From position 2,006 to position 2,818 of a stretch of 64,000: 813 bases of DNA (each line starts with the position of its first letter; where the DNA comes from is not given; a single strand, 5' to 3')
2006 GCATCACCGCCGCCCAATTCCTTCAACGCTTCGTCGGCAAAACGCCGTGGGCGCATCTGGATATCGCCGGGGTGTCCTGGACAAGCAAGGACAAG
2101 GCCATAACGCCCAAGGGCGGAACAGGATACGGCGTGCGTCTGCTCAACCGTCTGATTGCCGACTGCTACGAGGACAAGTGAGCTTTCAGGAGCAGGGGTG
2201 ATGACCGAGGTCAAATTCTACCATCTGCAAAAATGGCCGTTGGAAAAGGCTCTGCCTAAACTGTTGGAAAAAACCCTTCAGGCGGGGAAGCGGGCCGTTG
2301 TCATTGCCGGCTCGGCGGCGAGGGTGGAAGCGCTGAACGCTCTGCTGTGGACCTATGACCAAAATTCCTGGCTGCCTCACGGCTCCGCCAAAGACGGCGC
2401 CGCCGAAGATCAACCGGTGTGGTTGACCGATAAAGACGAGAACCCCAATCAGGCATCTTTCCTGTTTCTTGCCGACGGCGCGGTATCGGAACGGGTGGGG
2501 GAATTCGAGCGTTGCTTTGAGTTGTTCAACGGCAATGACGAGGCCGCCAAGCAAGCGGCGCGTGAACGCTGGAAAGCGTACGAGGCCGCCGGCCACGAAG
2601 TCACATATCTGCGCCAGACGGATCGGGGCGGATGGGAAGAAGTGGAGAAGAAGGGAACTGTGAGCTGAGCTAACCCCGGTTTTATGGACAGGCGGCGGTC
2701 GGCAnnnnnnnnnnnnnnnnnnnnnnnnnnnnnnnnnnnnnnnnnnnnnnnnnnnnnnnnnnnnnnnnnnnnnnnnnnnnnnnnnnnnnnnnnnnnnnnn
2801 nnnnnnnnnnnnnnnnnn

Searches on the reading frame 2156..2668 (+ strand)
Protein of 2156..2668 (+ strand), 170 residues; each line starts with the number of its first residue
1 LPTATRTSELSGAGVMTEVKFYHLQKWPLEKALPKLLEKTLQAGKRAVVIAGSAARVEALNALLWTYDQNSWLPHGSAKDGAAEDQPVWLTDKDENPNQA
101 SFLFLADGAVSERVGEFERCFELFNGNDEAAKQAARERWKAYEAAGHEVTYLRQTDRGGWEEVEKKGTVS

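Call 4: search_protein_families(library=pfam, proteins=[window:2156-2668:+], max_evalue=0.01)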
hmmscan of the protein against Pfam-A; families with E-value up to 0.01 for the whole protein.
window:2156-2668:+ (170 aa): 1 family
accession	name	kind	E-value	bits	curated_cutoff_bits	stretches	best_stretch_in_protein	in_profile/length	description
PF04364.18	DNA_pol3_chi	-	4.4e-40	137.4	25.4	1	16-149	1-134/135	DNA polymerase III chi subunit, HolC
